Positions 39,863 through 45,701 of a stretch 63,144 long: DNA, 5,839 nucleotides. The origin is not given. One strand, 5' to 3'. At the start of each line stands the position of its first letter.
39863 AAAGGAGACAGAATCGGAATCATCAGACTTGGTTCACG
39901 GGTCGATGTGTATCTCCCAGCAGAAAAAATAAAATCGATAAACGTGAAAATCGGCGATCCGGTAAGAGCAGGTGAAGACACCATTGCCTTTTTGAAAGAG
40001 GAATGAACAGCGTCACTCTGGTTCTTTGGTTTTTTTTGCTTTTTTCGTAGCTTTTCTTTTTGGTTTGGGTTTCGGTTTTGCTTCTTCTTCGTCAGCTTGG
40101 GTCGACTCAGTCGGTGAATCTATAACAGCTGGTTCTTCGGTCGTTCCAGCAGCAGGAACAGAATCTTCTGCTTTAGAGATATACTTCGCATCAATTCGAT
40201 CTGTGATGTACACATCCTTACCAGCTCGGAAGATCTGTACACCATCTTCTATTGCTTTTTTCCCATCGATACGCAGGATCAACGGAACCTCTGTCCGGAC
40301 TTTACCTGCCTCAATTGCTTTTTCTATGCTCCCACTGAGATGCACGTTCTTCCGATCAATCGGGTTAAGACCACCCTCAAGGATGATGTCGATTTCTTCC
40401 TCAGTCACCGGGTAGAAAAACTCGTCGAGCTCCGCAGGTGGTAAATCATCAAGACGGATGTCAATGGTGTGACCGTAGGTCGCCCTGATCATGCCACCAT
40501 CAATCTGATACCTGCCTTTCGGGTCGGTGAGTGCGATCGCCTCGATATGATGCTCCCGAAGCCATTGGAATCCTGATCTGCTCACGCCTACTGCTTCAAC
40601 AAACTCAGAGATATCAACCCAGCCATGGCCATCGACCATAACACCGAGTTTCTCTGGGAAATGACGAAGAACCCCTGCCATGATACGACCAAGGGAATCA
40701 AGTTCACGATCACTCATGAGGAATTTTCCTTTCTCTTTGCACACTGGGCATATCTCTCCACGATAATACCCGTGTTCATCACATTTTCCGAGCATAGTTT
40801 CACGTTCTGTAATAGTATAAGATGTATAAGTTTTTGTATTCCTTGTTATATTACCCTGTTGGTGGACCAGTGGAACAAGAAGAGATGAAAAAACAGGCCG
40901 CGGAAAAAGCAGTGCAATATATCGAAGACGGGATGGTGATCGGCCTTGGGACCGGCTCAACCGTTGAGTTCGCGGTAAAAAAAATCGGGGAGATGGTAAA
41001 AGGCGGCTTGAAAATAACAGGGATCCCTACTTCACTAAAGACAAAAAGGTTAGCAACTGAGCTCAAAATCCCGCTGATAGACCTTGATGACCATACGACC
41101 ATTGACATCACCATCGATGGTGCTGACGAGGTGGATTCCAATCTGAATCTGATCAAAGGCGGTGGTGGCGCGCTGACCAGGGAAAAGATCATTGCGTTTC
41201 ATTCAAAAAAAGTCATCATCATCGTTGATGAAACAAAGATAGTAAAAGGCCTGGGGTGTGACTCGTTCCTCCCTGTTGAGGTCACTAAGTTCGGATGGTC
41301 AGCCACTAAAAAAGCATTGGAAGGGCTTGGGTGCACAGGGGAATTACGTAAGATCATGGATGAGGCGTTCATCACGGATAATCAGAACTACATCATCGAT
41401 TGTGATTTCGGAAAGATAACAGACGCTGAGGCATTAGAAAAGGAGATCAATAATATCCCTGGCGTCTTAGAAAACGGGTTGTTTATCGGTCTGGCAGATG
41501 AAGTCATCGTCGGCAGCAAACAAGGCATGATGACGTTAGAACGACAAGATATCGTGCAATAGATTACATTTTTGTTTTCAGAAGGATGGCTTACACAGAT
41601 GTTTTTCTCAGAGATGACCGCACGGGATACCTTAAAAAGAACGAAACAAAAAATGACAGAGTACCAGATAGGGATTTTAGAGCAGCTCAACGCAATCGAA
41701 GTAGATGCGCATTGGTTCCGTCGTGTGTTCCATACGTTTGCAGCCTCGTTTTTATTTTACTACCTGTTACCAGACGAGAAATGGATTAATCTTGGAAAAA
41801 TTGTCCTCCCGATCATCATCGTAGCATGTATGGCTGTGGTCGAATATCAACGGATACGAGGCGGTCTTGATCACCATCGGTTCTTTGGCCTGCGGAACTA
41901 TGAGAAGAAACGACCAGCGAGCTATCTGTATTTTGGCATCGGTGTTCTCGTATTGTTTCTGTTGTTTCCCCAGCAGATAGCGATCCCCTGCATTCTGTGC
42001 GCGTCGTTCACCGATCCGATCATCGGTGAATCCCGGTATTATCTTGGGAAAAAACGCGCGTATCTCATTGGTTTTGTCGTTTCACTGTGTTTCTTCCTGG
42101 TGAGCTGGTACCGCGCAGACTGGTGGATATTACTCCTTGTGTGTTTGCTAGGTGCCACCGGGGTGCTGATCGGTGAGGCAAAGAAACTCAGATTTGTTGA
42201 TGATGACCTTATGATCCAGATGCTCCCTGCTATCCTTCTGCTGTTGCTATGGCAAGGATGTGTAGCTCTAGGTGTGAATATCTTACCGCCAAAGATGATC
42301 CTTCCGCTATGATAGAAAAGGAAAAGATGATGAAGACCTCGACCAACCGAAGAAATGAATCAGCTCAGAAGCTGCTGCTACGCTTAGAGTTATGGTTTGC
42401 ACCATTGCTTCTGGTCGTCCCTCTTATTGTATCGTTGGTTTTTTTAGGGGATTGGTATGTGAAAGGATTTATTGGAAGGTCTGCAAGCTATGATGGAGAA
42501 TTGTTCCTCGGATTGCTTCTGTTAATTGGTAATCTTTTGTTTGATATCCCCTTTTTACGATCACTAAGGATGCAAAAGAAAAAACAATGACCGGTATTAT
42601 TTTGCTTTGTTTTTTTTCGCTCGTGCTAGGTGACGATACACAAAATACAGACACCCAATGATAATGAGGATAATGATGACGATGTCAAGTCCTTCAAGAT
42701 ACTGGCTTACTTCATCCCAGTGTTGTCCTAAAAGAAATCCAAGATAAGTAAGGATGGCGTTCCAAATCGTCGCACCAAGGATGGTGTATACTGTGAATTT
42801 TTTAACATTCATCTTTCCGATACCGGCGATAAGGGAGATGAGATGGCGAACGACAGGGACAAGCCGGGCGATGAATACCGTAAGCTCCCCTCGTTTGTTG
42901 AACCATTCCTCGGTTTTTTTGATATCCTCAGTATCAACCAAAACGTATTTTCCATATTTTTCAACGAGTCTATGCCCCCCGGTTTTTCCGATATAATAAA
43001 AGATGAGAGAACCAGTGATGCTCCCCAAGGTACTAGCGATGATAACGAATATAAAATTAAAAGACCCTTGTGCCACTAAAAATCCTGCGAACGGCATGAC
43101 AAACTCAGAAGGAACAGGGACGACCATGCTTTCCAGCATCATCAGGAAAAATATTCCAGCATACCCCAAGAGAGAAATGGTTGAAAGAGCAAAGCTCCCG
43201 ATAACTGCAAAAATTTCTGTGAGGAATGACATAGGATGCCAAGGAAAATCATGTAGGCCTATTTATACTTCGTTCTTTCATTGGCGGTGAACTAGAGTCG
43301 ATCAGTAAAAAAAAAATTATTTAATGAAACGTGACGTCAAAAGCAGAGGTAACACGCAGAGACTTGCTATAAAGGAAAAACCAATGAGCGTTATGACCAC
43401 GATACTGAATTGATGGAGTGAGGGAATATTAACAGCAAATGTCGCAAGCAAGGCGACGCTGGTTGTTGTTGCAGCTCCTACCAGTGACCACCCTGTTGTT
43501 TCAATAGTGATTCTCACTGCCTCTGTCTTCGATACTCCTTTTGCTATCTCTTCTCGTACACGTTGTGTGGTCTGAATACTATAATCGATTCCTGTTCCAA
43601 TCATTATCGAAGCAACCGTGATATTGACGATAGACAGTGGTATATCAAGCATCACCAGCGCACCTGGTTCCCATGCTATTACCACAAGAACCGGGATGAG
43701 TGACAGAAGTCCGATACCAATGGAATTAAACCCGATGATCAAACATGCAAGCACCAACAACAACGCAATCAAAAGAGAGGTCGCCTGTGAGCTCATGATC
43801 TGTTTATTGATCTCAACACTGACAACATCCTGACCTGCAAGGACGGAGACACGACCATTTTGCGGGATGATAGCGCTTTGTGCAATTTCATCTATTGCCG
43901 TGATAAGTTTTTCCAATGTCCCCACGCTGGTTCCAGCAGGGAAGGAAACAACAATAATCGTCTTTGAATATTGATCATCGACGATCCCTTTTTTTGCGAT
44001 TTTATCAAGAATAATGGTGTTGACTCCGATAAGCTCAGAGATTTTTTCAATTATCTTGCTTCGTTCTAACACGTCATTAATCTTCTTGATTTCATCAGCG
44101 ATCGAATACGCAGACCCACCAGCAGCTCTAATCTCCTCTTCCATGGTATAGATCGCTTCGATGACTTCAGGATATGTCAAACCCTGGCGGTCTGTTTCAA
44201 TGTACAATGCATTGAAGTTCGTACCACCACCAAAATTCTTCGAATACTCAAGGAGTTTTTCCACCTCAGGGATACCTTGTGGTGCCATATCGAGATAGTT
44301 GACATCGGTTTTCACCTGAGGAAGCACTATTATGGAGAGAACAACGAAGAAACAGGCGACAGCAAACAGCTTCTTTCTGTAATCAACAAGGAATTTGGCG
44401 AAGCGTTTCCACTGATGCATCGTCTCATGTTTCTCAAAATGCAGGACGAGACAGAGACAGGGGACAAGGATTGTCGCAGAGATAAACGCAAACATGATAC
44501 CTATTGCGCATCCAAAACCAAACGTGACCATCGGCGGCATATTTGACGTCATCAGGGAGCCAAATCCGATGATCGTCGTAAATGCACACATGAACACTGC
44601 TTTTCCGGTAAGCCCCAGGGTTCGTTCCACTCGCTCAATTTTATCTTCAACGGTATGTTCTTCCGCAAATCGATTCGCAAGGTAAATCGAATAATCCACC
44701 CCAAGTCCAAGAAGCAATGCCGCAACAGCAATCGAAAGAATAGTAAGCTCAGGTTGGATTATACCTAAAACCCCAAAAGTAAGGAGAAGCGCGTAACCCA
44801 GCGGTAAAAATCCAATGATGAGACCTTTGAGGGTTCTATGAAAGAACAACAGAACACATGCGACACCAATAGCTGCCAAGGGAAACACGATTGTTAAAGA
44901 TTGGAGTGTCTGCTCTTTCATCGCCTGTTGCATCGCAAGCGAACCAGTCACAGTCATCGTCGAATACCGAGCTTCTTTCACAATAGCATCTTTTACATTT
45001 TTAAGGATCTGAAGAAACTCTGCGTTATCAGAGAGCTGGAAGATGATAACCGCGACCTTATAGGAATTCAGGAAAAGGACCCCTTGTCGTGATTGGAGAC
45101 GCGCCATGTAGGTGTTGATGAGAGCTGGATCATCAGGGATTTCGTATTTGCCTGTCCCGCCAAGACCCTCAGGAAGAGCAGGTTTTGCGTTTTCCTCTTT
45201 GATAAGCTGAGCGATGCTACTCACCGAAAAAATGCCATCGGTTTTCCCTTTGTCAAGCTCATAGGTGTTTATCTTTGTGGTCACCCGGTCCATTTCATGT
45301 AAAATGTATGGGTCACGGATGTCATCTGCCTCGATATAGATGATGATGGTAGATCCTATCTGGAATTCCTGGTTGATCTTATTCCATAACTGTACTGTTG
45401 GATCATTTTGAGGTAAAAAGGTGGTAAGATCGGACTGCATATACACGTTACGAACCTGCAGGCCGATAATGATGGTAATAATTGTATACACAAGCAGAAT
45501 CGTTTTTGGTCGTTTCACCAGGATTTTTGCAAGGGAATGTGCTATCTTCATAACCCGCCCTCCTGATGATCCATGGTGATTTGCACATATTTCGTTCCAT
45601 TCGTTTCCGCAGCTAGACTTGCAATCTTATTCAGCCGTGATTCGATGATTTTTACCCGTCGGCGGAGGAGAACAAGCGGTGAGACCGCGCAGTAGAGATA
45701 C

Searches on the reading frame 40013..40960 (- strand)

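Call 6: search_protein_families(library=pfam, proteins=[window:40013-40960:-], max_evalue=0.001)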
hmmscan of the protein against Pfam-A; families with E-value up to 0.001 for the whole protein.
window:40013-40960:- (315 aa): 1 family
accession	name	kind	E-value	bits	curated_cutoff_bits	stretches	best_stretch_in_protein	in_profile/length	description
PF01885.22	PTS_2-RNA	-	6.8e-25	88.6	26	1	89-254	5-176/177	RNA 2'-phosphotransferase, Tpt1 / KptA family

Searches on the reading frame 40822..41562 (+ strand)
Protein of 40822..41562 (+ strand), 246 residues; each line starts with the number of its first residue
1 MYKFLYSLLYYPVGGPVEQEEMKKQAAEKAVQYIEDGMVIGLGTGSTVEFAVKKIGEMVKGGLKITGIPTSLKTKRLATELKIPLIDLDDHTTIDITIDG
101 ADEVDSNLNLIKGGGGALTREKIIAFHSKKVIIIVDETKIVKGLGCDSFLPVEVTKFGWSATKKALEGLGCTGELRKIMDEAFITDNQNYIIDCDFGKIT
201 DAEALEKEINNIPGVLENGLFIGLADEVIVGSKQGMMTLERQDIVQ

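Call 64: search_protein_families(library=pfam, proteins=[window:40822-41562:+], max_evalue=0.00001)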
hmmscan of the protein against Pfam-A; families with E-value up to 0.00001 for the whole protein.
window:40822-41562:+ (246 aa): 2 families
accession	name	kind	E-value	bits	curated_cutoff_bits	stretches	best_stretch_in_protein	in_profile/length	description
PF06026.20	Rib_5-P_isom_A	-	1.9e-65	220.1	26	1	67-235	2-173/173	Ribose 5-phosphate isomerase A (phosphoriboisomerase A)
PF00455.28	DeoRC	-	2.4e-07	31.3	31.8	0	19-57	2-40/160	DeoR C terminal sensor domain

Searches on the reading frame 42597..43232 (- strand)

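Call 64: search_protein_families(library=pfam, proteins=[window:42597-43232:-], max_evalue=0.00001)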
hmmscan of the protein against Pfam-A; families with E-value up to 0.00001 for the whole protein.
window:42597-43232:- (211 aa): 1 family
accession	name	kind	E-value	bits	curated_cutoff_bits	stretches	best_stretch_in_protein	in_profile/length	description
PF09335.16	VTT_dom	-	9.9e-26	91.1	33.9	1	40-165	1-121/123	VTT domain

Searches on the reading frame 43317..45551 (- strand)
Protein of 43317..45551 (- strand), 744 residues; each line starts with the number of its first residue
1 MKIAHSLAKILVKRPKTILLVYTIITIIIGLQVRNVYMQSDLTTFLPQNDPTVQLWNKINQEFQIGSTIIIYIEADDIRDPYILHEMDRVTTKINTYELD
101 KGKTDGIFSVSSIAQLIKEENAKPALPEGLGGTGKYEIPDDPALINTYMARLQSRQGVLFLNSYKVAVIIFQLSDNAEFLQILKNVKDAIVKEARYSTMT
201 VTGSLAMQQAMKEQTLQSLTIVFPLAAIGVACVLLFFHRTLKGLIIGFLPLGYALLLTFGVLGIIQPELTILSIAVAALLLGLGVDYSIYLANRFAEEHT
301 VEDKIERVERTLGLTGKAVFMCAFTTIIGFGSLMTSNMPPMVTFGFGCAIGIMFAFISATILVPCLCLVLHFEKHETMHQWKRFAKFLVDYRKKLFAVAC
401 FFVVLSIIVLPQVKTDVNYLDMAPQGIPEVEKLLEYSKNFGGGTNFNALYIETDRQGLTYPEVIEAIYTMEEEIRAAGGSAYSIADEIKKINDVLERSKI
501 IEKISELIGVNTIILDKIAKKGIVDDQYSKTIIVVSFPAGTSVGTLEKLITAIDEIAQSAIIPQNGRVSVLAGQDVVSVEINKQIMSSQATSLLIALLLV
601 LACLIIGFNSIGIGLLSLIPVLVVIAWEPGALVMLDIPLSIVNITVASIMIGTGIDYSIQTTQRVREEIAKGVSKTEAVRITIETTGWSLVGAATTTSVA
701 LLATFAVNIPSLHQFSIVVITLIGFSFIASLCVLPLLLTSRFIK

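Call 64: search_protein_families(library=pfam, proteins=[window:43317-45551:-], max_evalue=0.00001)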
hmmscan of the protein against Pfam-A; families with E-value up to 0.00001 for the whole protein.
window:43317-45551:- (744 aa): 3 families
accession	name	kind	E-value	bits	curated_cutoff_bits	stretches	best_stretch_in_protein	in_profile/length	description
PF03176.21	MMPL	-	1.1e-36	126.9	20.5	2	181-387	105-325/333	MMPL family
PF12349.14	Sterol-sensing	-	1.9e-11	44.5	22.3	1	246-377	11-144/153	Sterol-sensing domain of SREBP cleavage-activation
PF02460.24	Patched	-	1.8e-06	28.2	23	1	247-365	34-153/156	Patched SSD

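Call 69: search_protein_families(library=ncbifam, proteins=[window:43317-45551:-], max_evalue=0.00001)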
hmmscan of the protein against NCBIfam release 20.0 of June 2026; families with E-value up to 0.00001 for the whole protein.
window:43317-45551:- (744 aa): 10 families
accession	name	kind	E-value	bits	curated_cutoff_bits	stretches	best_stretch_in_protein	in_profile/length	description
TIGR00921.1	2A067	subfamily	3.4e-88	296.5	351.9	2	136-738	107-731/733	hydrophobe/amphiphile efflux-3 (HAE3) family transporter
TIGR00833.1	actII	subfamily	3.6e-53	181.1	874.7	3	175-506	129-474/910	MMPL family RND transporter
TIGR03480.1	HpnN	hypoth_equivalog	1.1e-39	136.1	751.85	2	182-438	234-494/862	hopanoid biosynthesis associated RND transporter like protein HpnN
NF045600.2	BstA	equivalog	6e-21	74.1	1400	1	198-381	266-450/903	sterol transporter cytoplasmic membrane protein BstA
NF052374.1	HopndTporHpnN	equivalog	5.6e-17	61.1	1100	1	187-440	242-499/858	hopanoid transporter HpnN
TIGR00916.1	2A0604s01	subfamily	1.7e-11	44.1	148.6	1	574-729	75-229/231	SecD/SecF family protein translocase subunit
NF009583.0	PRK13024.1-3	subfamily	4.3e-09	35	721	1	227-409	286-473/755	protein translocase subunit SecDF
TIGR01129.1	secD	equivalog_domain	1.2e-08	34.5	244.4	1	574-737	235-396/397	protein translocase subunit SecD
NF009585.0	PRK13024.1-5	equivalog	1.5e-07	29.8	1037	0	221-409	499-693/993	protein translocase subunit SecDF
NF009580.0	PRK13023.1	equivalog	3.5e-07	28.8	1153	0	558-739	269-445/775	protein translocase subunit SecDF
